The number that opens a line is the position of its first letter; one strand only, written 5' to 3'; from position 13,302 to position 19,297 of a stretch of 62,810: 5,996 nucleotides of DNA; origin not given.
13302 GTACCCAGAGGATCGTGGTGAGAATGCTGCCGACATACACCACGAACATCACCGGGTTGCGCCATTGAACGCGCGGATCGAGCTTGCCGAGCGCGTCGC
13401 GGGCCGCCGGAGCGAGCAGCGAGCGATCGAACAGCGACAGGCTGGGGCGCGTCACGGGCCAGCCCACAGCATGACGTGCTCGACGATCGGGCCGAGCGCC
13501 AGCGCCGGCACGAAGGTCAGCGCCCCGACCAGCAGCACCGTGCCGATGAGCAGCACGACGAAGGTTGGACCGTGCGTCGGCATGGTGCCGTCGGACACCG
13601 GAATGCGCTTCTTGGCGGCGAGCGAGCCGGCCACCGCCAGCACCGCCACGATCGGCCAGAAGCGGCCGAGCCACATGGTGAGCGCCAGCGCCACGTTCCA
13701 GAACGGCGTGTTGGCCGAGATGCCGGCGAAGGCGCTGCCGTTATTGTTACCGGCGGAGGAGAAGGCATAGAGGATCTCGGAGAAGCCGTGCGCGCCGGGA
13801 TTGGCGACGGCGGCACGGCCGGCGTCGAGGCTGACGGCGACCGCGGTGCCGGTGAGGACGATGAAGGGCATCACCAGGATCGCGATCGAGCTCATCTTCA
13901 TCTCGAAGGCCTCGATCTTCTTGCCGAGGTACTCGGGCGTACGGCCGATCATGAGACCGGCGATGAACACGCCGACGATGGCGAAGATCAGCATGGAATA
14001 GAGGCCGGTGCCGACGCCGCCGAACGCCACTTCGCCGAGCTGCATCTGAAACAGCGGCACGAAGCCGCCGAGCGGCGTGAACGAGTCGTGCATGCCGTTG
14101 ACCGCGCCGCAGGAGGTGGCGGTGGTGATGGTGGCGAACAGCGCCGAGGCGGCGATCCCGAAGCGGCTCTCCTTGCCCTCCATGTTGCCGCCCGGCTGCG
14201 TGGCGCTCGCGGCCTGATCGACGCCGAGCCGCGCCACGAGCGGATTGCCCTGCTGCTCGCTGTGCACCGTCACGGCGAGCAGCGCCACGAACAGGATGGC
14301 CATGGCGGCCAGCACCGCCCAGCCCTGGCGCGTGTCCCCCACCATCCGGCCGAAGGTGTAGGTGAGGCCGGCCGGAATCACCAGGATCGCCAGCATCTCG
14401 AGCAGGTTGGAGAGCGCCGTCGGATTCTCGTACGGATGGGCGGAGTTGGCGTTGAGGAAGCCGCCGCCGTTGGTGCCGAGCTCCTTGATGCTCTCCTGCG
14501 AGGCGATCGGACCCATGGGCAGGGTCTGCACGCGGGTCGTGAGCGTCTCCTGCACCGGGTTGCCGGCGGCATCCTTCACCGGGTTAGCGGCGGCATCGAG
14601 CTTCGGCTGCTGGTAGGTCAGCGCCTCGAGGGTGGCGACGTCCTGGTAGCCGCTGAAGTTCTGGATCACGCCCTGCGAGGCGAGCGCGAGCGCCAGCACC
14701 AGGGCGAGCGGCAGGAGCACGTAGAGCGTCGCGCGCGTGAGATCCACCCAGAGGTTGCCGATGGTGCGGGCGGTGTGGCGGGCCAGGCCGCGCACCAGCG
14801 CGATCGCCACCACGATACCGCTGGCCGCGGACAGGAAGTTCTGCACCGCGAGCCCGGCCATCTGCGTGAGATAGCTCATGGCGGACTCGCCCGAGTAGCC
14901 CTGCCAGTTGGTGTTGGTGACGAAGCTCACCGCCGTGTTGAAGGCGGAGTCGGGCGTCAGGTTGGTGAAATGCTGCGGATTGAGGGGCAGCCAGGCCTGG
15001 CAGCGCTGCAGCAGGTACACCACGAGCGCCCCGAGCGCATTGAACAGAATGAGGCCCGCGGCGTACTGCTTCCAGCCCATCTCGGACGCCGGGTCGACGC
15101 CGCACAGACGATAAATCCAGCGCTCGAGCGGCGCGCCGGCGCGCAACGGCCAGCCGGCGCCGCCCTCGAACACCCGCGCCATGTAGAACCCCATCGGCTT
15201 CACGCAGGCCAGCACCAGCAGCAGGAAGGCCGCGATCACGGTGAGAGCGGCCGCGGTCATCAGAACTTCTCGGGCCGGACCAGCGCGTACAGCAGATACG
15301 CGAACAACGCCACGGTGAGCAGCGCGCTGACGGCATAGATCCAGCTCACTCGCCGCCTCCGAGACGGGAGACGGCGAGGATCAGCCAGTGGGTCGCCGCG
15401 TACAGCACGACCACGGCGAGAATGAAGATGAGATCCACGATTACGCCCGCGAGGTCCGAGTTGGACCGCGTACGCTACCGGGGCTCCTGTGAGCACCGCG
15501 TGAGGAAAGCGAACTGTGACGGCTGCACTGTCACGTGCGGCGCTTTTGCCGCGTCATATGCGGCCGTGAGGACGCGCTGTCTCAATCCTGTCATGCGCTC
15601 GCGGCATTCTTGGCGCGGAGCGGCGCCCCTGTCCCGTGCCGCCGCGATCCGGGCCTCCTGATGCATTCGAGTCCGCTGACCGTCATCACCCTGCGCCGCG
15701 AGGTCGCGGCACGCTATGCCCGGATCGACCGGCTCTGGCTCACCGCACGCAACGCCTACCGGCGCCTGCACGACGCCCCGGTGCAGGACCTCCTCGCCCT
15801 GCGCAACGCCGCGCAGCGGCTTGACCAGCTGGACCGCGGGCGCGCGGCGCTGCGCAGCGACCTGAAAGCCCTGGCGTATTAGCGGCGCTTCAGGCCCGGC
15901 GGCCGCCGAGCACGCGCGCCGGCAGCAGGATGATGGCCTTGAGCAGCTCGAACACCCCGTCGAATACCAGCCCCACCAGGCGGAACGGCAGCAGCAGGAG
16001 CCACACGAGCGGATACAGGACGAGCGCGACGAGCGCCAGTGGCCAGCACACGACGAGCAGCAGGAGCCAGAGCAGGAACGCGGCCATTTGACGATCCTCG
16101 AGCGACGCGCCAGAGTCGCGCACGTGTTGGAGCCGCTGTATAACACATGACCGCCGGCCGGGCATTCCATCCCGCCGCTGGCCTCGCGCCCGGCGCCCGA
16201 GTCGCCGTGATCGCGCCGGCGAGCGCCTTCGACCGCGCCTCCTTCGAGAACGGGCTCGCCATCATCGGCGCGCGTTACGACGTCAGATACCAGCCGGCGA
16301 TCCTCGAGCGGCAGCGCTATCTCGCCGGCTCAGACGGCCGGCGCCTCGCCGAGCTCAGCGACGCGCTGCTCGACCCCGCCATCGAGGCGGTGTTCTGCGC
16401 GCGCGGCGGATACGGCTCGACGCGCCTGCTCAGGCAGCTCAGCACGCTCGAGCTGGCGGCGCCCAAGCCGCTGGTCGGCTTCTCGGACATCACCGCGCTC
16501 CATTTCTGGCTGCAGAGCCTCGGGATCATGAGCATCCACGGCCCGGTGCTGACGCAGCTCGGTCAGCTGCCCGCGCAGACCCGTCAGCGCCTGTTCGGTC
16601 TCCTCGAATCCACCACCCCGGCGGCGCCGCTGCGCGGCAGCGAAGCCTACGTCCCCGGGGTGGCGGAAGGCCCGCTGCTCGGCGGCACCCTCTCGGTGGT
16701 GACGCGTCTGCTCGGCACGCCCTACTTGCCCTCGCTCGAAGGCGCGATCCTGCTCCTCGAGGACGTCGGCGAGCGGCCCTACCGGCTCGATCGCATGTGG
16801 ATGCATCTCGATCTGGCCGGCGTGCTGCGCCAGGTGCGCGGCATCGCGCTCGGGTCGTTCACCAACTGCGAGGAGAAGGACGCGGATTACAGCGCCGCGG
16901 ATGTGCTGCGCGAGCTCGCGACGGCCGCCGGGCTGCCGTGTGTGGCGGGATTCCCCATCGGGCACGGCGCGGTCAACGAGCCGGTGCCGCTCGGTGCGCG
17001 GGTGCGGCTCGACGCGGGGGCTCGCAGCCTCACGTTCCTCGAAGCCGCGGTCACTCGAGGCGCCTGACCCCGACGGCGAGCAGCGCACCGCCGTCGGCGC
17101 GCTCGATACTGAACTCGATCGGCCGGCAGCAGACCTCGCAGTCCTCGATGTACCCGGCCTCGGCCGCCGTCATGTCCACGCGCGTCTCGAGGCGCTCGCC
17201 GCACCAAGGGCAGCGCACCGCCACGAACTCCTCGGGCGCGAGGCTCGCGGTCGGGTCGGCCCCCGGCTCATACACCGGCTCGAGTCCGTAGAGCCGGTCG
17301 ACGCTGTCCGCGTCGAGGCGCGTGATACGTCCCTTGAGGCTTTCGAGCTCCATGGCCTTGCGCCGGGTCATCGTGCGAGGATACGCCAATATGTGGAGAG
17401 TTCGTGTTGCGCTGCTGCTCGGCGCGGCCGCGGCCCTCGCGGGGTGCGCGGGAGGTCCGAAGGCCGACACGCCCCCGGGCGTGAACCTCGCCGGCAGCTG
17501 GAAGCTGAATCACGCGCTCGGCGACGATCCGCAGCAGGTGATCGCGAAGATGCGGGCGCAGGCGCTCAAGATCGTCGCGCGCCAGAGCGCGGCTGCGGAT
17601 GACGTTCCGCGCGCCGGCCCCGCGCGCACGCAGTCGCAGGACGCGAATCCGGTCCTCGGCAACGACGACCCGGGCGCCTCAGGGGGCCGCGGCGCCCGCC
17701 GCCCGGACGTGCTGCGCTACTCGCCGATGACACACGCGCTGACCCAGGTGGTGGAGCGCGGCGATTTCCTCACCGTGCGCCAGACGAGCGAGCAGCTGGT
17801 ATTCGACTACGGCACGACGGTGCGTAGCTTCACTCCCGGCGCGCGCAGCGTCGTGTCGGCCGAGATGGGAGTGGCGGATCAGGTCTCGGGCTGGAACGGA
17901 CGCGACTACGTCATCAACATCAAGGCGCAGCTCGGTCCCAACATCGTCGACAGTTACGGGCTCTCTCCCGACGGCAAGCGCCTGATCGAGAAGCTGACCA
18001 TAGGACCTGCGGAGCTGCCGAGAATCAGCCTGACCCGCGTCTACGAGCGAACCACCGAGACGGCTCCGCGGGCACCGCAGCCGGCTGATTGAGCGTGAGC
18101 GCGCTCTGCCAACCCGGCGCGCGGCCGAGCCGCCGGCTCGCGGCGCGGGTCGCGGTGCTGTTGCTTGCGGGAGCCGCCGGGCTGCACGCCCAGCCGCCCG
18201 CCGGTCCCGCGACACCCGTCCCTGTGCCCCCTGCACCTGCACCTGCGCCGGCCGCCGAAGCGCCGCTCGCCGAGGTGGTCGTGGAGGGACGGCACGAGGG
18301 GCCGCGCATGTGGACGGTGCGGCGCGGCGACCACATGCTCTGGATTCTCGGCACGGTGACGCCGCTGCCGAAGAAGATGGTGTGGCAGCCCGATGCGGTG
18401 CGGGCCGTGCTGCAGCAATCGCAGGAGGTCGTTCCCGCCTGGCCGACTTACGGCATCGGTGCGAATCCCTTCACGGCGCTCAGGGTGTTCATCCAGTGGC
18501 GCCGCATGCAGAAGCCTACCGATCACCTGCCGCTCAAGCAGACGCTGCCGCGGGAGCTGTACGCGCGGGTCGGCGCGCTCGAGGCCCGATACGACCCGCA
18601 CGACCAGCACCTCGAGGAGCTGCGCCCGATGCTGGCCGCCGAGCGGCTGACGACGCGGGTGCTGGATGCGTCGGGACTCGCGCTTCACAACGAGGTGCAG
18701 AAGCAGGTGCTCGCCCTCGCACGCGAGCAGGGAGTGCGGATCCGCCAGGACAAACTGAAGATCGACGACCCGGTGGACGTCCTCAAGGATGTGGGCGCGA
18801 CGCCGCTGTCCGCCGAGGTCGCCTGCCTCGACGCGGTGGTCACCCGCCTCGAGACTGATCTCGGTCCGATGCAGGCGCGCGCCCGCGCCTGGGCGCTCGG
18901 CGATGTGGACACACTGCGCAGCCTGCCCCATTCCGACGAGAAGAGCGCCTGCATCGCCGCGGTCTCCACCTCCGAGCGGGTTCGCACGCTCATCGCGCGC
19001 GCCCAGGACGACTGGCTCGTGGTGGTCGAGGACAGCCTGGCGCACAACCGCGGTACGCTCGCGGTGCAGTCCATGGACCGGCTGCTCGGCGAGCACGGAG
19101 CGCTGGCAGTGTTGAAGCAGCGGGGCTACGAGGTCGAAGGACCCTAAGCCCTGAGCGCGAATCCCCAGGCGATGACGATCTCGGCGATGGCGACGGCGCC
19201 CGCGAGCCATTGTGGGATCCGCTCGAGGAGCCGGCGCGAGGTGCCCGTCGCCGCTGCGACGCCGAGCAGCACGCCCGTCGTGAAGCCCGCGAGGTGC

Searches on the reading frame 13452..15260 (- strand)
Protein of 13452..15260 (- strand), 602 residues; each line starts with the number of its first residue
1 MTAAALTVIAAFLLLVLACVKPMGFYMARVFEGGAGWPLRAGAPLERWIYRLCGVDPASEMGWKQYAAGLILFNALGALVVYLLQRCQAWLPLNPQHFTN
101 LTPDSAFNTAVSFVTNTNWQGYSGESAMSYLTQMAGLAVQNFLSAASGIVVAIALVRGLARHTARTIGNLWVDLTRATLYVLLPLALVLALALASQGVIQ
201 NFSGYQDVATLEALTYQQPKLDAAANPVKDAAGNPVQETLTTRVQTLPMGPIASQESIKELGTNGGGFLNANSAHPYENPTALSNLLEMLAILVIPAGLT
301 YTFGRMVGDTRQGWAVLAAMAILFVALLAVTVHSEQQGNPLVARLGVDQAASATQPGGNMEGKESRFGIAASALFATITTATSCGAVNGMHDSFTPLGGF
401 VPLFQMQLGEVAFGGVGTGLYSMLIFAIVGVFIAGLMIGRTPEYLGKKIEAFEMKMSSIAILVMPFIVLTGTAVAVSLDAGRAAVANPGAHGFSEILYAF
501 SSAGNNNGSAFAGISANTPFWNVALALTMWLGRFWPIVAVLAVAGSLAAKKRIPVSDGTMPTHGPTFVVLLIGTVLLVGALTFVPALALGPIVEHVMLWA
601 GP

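Call 15: search_protein_families(library=pfam, proteins=[window:13452-15260:-], max_evalue=0.001)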
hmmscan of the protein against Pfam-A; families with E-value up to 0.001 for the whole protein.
window:13452-15260:- (602 aa): 1 family
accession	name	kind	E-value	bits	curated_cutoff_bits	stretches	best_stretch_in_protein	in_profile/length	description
PF03814.21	KdpA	-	2.2e-248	825.4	22.6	1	11-595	2-547/548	Potassium-transporting ATPase A subunit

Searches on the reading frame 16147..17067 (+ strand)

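Call 15: search_protein_families(library=pfam, proteins=[window:16147-17067:+], max_evalue=0.001)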
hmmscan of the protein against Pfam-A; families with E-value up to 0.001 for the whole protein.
window:16147-17067:+ (306 aa): 2 families
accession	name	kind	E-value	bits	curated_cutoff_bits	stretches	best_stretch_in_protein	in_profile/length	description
PF17676.7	Peptidase_S66C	-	3.7e-34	118.3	23.7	1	174-288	1-120/120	LD-carboxypeptidase C-terminal domain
PF02016.21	Peptidase_S66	-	4e-29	101.7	25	1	19-132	1-121/121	LD-carboxypeptidase N-terminal domain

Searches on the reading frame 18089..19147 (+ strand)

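Call 15: search_protein_families(library=pfam, proteins=[window:18089-19147:+], max_evalue=0.001)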
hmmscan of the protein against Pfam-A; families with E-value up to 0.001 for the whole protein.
window:18089-19147:+ (352 aa): 1 family
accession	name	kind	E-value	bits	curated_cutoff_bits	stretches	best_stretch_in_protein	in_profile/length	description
PF01963.22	TraB_PrgY_gumN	-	1.6e-25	90.9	26.8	1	74-350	2-262/263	TraB/PrgY/gumN family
